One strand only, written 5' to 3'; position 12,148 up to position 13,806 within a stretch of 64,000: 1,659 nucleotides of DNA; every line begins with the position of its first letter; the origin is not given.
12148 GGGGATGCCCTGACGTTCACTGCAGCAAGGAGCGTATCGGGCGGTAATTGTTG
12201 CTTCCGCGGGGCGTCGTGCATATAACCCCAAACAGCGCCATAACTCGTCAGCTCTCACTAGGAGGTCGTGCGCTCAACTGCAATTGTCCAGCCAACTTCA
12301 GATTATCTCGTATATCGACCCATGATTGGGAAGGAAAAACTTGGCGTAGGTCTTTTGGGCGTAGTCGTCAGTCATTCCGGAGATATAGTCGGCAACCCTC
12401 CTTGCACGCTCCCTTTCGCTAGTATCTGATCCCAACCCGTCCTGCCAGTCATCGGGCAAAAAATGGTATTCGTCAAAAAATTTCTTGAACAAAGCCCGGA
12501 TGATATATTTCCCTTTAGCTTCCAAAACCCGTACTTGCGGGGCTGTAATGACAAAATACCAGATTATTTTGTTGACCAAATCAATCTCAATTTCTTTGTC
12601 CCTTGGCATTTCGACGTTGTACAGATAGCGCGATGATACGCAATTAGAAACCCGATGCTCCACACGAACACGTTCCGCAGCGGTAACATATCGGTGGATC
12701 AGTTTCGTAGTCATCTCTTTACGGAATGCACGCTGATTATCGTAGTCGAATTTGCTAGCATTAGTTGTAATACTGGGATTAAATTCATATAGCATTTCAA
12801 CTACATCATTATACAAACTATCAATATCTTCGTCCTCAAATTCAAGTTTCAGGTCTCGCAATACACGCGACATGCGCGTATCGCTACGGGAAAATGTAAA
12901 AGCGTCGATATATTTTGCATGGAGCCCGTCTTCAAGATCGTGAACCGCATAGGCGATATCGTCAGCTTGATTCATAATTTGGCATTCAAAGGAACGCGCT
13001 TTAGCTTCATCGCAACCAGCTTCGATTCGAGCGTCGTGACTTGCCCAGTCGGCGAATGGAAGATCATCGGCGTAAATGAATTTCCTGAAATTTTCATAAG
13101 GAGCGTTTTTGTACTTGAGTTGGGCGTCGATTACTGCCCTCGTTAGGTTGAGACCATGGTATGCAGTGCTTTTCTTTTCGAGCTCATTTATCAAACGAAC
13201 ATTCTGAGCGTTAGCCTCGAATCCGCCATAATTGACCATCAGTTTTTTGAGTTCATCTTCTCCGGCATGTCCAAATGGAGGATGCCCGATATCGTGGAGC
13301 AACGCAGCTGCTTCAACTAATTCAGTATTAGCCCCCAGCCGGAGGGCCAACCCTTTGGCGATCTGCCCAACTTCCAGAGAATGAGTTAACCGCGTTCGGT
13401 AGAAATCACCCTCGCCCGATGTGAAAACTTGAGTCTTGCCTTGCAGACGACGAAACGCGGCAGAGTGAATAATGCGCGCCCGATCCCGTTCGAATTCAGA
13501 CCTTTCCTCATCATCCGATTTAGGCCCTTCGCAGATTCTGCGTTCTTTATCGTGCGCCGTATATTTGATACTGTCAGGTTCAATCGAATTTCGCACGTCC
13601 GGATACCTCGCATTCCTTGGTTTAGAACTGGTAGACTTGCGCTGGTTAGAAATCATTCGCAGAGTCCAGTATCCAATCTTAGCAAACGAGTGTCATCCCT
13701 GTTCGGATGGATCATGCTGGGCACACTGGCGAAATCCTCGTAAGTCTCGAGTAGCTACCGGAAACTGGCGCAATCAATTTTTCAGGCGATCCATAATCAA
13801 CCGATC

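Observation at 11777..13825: Strongly AT-rich single-gene islet carrying a dGTPase-family HD hydrolase: possible dNTP-depletion defence gene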

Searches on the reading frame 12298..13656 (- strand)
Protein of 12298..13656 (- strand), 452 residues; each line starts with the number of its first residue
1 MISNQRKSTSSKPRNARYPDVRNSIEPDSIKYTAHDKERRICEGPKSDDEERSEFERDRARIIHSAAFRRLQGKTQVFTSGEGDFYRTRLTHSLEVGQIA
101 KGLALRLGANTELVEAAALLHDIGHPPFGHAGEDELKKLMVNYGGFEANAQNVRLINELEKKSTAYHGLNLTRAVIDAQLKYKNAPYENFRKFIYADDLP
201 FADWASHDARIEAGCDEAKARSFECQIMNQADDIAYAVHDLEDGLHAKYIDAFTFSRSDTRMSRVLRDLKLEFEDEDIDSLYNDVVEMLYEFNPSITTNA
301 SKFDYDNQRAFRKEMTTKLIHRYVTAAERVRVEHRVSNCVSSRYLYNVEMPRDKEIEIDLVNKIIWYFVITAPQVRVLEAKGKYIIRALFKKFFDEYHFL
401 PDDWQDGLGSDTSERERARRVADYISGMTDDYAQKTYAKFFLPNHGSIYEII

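Call 5: search_protein_families(library=pfam, proteins=[window:12298-13656:-], max_evalue=0.01)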
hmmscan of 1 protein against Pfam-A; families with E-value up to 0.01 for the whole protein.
window:12298-13656:- (452 aa): 3 families
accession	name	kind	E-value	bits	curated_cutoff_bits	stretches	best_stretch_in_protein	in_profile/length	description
PF13286.11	HD_assoc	-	3.2e-19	69.7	22.2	1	348-438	1-90/91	Phosphohydrolase-associated domain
PF01966.28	HD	-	4.4e-15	56.4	22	1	89-170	1-76/116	HD domain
PF08668.18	HDOD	-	3.6e-05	23.8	22.9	1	87-143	93-150/196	HDOD domain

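Call 6: search_protein_families(library=ncbifam, proteins=[window:12298-13656:-], max_evalue=0.01)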
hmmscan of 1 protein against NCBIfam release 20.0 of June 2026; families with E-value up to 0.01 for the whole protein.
window:12298-13656:- (452 aa): 18 families
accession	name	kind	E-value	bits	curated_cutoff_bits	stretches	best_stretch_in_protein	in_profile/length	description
NF041026.1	antiphage_dGTPase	exception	4.6e-100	335.7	400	2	41-188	5-162/425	anti-phage deoxyguanosine triphosphatase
NF002829.0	PRK03007.1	equivalog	3.8e-98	329.2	385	1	29-438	7-415/425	deoxyguanosinetriphosphate triphosphohydrolase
TIGR01353.1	dGTP_triPase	subfamily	6.3e-97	325.6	152.35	1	51-441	1-388/389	dGTP triphosphohydrolase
NF003701.1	PRK05318.1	subfamily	5.5e-85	285.8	383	2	38-184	3-160/426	anti-phage deoxyguanosine triphosphatase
NF002326.0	PRK01286.1-1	equivalog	7.8e-77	259.2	390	1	30-442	10-374/379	deoxyguanosinetriphosphate triphosphohydrolase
NF002328.0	PRK01286.1-3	equivalog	8.2e-72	242.4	467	1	40-441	26-397/404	deoxyguanosinetriphosphate triphosphohydrolase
NF002327.0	PRK01286.1-2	equivalog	6e-67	226.2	393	3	42-184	29-166/345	deoxyguanosinetriphosphate triphosphohydrolase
NF002330.0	PRK01286.1-5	equivalog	9.8e-62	209.3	511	1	51-444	24-379/384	deoxyguanosinetriphosphate triphosphohydrolase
NF002329.0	PRK01286.1-4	equivalog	5.3e-53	180.4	494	2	42-182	28-163/342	deoxyguanosinetriphosphate triphosphohydrolase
NF002205.0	PRK01096.1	equivalog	1e-47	163.2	439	1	40-440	12-438/444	deoxyguanosinetriphosphate triphosphohydrolase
NF003429.0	PRK04926.1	equivalog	2.4e-41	142.1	405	3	42-138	19-134/500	dGTPase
TIGR00277.1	HDIG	domain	1.7e-08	34.2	27.6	1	90-126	6-42/84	HDIG domain-containing metalloprotein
TIGR03319.1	RNase_Y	equivalog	2.7e-05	22.9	454.35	1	90-125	331-366/514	ribonuclease Y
NF000997.0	PRK00106.1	equivalog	0.00069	18.3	937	1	85-125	347-387/535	ribonuclease Y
NF045665.1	NTPtran_DVU1551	equivalog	0.00091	18.4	315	1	89-132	218-266/359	DVU_1551 family NTP transferase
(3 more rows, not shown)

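Call 7: search_protein_families(library=padloc, proteins=[window:12298-13656:-], max_evalue=0.01)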
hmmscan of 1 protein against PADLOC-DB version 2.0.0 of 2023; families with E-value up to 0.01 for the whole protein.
window:12298-13656:- (452 aa): 1 family
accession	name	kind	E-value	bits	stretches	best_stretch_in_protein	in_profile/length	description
PDLC02374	dGTPase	-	1.9e-124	414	1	31-450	22-380/395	-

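Call 8: find_homologous_proteins(query=window:12298-13656:-)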
Query window:12298-13656:- (452 aa): 8000 proteins with E <= 0.001 among 8000 candidates; the best 120 are listed.
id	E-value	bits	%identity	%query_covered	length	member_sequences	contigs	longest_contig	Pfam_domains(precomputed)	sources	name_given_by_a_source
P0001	0.0e+0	1027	100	100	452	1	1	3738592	PF13286.12,PF01966.29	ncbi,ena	-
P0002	4.1e-245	832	85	95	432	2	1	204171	PF13286.12,PF01966.29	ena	-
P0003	9.3e-183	626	67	94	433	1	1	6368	PF13286.12,PF01966.29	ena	-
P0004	3.7e-172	591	64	94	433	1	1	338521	PF13286.12,PF01966.29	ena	-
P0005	3.4e-151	522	56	94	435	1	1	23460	PF13286.12,PF01966.29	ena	-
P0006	1.1e-149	517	56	93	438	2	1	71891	PF13286.12,PF01966.29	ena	-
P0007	1.7e-149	517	56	94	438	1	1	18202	PF13286.12,PF01966.29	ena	-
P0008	6.7e-149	515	56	94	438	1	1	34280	PF13286.12,PF01966.29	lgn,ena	-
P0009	7.3e-149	515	56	93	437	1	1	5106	PF13286.12,PF01966.29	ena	-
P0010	2.4e-148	513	56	94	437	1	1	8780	PF13286.12,PF01966.29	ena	-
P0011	6.1e-148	512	55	94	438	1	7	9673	PF13286.12,PF01966.29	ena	-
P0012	1.4e-147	510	56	94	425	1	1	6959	PF13286.12,PF01966.29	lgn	-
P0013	6.9e-147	508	56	94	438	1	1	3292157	PF13286.12,PF01966.29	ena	-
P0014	1.4e-146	507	55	94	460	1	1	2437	PF13286.12,PF01966.29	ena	-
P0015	3.4e-146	506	55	93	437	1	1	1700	PF13286.12,PF01966.29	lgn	-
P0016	5.2e-146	505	55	93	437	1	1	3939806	PF13286.12,PF01966.29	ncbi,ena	-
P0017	5.2e-146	505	55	94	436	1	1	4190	PF13286.12,PF01966.29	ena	-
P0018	1.1e-145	504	56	94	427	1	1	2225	PF13286.12,PF01966.29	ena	-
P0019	1.3e-145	504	56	94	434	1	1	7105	PF13286.12,PF01966.29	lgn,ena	-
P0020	2.9e-145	503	55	94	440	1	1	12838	PF13286.12,PF01966.29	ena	-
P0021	7.6e-145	501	55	94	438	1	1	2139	PF13286.12,PF01966.29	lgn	-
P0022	1.1e-144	501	56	93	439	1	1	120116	PF13286.12,PF01966.29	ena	-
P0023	1.1e-144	501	54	94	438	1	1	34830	PF13286.12,PF01966.29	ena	-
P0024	2.0e-144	500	56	92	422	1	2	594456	PF13286.12,PF01966.29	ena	-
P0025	3.9e-144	499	54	93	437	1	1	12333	PF13286.12,PF01966.29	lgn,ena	-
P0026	5.5e-143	495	55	94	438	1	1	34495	PF13286.12,PF01966.29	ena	-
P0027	6.0e-143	495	56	94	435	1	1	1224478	PF13286.12,PF01966.29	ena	-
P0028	1.5e-142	494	56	93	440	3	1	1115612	PF13286.12,PF01966.29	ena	-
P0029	2.2e-142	493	55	94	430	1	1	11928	PF13286.12,PF01966.29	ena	-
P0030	3.8e-142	493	54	96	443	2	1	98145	PF13286.12,PF01966.29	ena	-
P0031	7.1e-142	492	54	94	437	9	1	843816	PF13286.12,PF01966.29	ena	-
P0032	2.2e-141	490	55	94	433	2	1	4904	PF13286.12,PF01966.29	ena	-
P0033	2.2e-141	490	55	93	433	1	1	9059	PF13286.12,PF01966.29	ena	-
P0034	2.3e-141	490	55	93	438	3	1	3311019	PF13286.12,PF01966.29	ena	-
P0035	4.7e-141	489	54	93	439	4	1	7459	PF13286.12,PF01966.29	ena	-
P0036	7.8e-141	488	53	94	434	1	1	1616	PF13286.12,PF01966.29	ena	-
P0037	1.0e-140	488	54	95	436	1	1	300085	PF13286.12,PF01966.29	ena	-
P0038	1.5e-140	487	53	94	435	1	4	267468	PF13286.12,PF01966.29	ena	-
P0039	4.1e-140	486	55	94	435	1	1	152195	PF13286.12,PF01966.29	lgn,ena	-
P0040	5.3e-140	485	54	94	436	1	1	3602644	PF13286.12,PF01966.29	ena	-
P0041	8.1e-140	485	53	95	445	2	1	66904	PF13286.12,PF01966.29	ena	-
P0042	9.9e-140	485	56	94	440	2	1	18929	PF13286.12,PF01966.29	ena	-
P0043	2.4e-139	483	54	94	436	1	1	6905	PF13286.12,PF01966.29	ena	-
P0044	3.0e-139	483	54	93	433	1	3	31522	PF13286.12,PF01966.29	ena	-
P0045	3.8e-139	483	55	93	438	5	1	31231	PF13286.12,PF01966.29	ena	-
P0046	1.2e-138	481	55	94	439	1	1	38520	PF13286.12,PF01966.29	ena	-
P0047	1.4e-138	481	54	94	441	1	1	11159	PF13286.12,PF01966.29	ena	-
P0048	2.8e-138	480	55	94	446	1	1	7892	PF13286.12,PF01966.29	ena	-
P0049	3.0e-138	480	53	94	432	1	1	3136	PF13286.12,PF01966.29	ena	-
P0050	3.1e-138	480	54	93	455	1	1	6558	PF13286.12,PF01966.29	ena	-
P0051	3.1e-138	480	53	94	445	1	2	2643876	PF13286.12,PF01966.29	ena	-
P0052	3.3e-138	480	53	94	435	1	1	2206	PF13286.12,PF01966.29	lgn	-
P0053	5.3e-138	479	56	94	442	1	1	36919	PF13286.12,PF01966.29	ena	-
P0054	6.8e-138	479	53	94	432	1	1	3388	PF13286.12,PF01966.29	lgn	-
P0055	3.5e-137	476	54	94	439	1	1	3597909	PF13286.12,PF01966.29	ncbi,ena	-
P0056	4.1e-137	476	52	94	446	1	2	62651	PF13286.12,PF01966.29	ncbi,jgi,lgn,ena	-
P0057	2.0e-136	474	53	94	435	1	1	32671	PF13286.12,PF01966.29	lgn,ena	-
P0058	3.9e-136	473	54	94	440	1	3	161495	PF13286.12,PF01966.29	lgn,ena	-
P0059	4.2e-136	473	55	92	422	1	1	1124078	PF13286.12,PF01966.29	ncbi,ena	-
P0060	4.7e-136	472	50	98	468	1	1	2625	PF13286.12,PF01966.29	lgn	-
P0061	5.3e-136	472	53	93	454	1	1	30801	PF13286.12,PF01966.29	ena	-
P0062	6.5e-136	472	51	95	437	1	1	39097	PF13286.12,PF01966.29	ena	-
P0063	7.3e-136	472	54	94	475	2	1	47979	PF13286.12,PF01966.29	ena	-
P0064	1.2e-135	471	55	92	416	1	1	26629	PF13286.12,PF01966.29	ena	-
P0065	2.0e-135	470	54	94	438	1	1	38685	PF13286.12,PF01966.29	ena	-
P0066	3.3e-135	470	54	94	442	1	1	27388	PF13286.12,PF01966.29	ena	-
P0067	1.9e-134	467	52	97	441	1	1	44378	PF13286.12,PF01966.29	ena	-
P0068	2.2e-134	467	52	94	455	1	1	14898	PF13286.12,PF01966.29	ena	-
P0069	2.2e-134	467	53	94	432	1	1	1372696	PF13286.12,PF01966.29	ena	-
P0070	3.8e-134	466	54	94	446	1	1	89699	PF13286.12,PF01966.29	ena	-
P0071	4.7e-134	466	51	94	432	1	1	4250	PF13286.12,PF01966.29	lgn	-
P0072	1.4e-133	464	55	91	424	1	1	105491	PF13286.12,PF01966.29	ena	-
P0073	1.7e-133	464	53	94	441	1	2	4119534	PF13286.12,PF01966.29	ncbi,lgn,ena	-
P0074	2.1e-133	464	54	94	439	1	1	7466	PF13286.12,PF01966.29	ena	-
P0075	4.9e-133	463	52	94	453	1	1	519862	PF13286.12,PF01966.29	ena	-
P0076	8.0e-133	462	52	97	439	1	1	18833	PF13286.12,PF01966.29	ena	-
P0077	3.4e-132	460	51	94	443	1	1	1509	PF13286.12,PF01966.29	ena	-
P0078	3.8e-132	460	52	94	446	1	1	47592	PF13286.12,PF01966.29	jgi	-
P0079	2.3e-131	457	53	94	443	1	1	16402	PF13286.12,PF01966.29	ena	-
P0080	1.4e-130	454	51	94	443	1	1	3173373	PF13286.12,PF01966.29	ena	-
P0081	3.1e-130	453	52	94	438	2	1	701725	PF13286.12,PF01966.29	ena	-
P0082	5.0e-130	453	52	90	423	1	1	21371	PF13286.12,PF01966.29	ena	-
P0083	5.7e-129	449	53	94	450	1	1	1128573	PF13286.12,PF01966.29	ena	-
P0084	1.6e-128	448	52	92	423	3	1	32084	PF13286.12,PF01966.29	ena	-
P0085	2.5e-128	447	52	93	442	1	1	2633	PF13286.12,PF01966.29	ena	-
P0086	2.8e-127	444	52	93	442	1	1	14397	PF13286.12,PF01966.29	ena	-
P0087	3.1e-127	443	53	94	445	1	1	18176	PF13286.12,PF01966.29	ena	-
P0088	1.6e-126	441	51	94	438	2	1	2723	PF13286.12,PF01966.29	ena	-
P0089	9.4e-126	439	51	92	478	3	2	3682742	PF13286.12,PF01966.29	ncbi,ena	-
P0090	2.1e-125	437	52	93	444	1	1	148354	PF13286.12,PF01966.29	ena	-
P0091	2.7e-125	437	50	97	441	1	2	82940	PF13286.12,PF01966.29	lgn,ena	-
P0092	3.0e-125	437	51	94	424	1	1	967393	PF13286.12,PF01966.29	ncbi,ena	-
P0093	6.1e-125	436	51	93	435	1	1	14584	PF13286.12,PF01966.29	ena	-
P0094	1.1e-124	435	52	94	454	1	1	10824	PF13286.12,PF01966.29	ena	-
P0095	2.0e-124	434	50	94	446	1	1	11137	PF13286.12,PF01966.29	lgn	-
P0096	2.7e-124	434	50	93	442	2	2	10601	PF13286.12,PF01966.29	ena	-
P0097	1.6e-123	431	50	93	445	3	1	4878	PF13286.12,PF01966.29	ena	-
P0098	6.7e-123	429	49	95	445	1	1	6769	PF13286.12,PF01966.29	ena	-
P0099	2.2e-122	427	50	94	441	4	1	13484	PF13286.12,PF01966.29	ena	-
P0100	2.8e-122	427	50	93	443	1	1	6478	PF13286.12,PF01966.29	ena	-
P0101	3.8e-122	427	51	93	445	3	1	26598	PF13286.12,PF01966.29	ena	-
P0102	2.5e-121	424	51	82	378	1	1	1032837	PF13286.12,PF01966.29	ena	-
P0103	2.7e-121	424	48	94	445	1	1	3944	PF13286.12,PF01966.29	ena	-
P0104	3.7e-121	423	54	86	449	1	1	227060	PF01966.29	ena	-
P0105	1.8e-120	421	48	95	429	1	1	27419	PF13286.12,PF01966.29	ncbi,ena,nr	ncbi:MAG: dNTP triphosphohydrolase [Chloroflexi bacterium]|nr:dNTP triphosphohydrolase [Chloroflexot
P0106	8.2e-119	416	49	94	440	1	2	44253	PF13286.12,PF01966.29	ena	-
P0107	1.0e-116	409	53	83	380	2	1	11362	PF13286.12,PF01966.29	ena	-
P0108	1.1e-116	409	48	99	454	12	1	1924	PF13286.12,PF01966.29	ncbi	-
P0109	2.3e-116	408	46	97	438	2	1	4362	PF13286.12,PF01966.29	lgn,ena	-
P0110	2.6e-115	404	50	89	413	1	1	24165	PF13286.12,PF01966.29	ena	-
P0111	2.1e-113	398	52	83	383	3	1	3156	PF13286.12,PF01966.29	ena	-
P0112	4.9e-113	397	48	91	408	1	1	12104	PF13286.12,PF01966.29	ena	-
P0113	1.5e-112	395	46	95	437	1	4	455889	PF13286.12,PF01966.29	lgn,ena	-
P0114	2.8e-111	391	52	84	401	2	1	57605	PF01966.29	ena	-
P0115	4.5e-111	390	52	83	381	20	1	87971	PF13286.12,PF01966.29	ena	-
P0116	6.1e-110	386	49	90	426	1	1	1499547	PF13286.12,PF01966.29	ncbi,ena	-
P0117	8.9e-108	379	50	79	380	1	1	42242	PF13286.12,PF01966.29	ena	-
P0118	5.7e-105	370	50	77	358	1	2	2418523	PF13286.12,PF01966.29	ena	-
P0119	3.5e-104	367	50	77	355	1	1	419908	PF13286.12,PF01966.29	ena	-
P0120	4.2e-104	367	51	75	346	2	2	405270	PF13286.12,PF01966.29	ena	-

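Call 12: find_encoding_contigs(protein=P0001, flank=10000, max_places=3)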
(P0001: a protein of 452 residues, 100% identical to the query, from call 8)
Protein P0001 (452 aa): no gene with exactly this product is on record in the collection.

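Call 13: find_encoding_contigs(protein=P0002, flank=10000, max_places=3)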
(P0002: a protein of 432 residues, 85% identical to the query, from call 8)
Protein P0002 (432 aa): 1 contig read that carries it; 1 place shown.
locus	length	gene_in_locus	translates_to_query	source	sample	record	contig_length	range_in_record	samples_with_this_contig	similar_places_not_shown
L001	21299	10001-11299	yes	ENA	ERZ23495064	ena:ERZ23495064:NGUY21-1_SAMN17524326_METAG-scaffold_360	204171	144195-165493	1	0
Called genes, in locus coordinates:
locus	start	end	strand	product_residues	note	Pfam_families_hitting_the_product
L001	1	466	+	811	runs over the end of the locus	-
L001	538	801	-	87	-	-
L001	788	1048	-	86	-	PF04365:BrnT_toxin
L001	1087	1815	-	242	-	PF01138:RNase_PH, PF03725:RNase_PH_C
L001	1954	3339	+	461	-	PF17767:NAPRTase_N, PF04095:NAPRTase, PF17956:NAPRTase_C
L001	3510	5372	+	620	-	PF01012:ETF, PF00766:ETF_alpha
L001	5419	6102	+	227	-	-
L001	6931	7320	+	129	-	-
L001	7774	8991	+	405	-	PF00389:2-Hacid_dh, PF02826:2-Hacid_dh_C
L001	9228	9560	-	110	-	PF03692:CxxCxxCC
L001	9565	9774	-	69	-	PF10041:DUF2277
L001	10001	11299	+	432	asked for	PF01966:HD, PF13286:HD_assoc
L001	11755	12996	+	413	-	PF02515:CoA_transf_3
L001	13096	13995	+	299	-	PF03328:HpcH_HpaI, PF15617:C-C_Bond_Lyase (faint)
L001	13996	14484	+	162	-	-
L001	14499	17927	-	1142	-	PF02687:FtsX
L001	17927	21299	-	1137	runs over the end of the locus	PF02687:FtsX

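Call 14: find_encoding_contigs(protein=P0004, flank=10000, max_places=3)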
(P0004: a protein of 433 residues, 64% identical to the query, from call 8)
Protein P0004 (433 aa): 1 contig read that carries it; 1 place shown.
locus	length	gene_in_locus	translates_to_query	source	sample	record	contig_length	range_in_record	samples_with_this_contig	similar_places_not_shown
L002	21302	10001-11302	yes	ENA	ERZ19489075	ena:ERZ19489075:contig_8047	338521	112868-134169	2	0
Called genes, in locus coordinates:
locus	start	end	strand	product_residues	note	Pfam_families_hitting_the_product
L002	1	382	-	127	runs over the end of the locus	-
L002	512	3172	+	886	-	PF00675:Peptidase_M16, PF05193:Peptidase_M16_C, PF00675:Peptidase_M16, PF05193:Peptidase_M16_C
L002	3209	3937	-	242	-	PF01138:RNase_PH, PF03725:RNase_PH_C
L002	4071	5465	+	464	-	PF17767:NAPRTase_N, PF04095:NAPRTase, PF17956:NAPRTase_C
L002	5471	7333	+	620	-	PF01012:ETF, PF00766:ETF_alpha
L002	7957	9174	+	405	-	PF00389:2-Hacid_dh, PF02826:2-Hacid_dh_C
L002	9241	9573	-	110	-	PF03692:CxxCxxCC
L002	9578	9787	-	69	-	PF10041:DUF2277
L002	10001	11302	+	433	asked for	PF01966:HD, PF13286:HD_assoc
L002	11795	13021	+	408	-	PF02515:CoA_transf_3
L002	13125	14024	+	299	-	PF03328:HpcH_HpaI, PF15617:C-C_Bond_Lyase (faint)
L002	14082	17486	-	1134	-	PF02687:FtsX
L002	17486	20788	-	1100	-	PF02687:FtsX (weak)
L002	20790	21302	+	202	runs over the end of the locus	-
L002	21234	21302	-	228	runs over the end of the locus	-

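Call 60: search_protein_families(library=padloc, proteins=[window:12298-13656:-, L002:10001-11302:+, L083:2607-3908:+, L084:7483-8790:+, L086:10001-11314:+, L007:10001-11263:+, L010:10001-11197:+, L018:10001-11239:+, L020:10001-11224:+, L042:5478-6761:+], max_evalue=1e-10)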
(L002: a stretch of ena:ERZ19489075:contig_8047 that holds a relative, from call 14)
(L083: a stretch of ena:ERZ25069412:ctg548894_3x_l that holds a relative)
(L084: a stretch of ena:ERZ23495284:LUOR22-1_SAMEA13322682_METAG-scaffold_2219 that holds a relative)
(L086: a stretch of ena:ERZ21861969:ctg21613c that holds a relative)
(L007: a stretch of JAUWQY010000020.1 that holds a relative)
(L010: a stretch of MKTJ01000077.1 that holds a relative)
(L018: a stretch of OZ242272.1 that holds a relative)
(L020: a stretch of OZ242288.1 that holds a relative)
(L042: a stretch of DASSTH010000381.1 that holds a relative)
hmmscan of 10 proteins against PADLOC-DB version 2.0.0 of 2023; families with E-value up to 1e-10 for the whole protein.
window:12298-13656:- (452 aa): 1 family
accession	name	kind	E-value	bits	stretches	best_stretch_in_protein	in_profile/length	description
PDLC02374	dGTPase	-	1.9e-124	414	1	31-450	22-380/395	-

L002:10001-11302:+ (433 aa): 1 family
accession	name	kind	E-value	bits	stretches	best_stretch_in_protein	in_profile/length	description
PDLC02374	dGTPase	-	6.8e-128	425.4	1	17-431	28-380/395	-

L083:2607-3908:+ (433 aa): 1 family
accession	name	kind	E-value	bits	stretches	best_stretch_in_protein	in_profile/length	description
PDLC02374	dGTPase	-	3.7e-125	416.4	1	13-431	24-380/395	-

L084:7483-8790:+ (435 aa): 1 family
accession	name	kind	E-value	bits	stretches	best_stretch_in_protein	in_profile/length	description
PDLC02374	dGTPase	-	5.5e-135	448.7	1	11-433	25-380/395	-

L086:10001-11314:+ (437 aa): 1 family
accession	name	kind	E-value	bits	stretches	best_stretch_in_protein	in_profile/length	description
PDLC02374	dGTPase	-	9.3e-131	434.8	1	22-435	31-380/395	-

L007:10001-11263:+ (421 aa): 1 family
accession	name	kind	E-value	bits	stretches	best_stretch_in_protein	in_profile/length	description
PDLC02374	dGTPase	-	5.4e-129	429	1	13-420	29-381/395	-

L010:10001-11197:+ (399 aa): 1 family
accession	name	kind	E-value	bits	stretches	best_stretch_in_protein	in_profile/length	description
PDLC02374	dGTPase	-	2.6e-130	433.4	1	11-397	29-379/395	-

L018:10001-11239:+ (413 aa): 1 family
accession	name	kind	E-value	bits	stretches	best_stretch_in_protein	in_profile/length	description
PDLC02374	dGTPase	-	3.1e-124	413.3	1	9-412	29-377/395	-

L020:10001-11224:+ (408 aa): 1 family
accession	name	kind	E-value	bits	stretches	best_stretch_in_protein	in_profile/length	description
PDLC02374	dGTPase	-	2e-129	430.4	1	11-406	34-380/395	-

L042:5478-6761:+ (428 aa): 1 family
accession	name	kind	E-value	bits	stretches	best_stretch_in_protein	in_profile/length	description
PDLC02374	dGTPase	-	3.2e-106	354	1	33-427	34-371/395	-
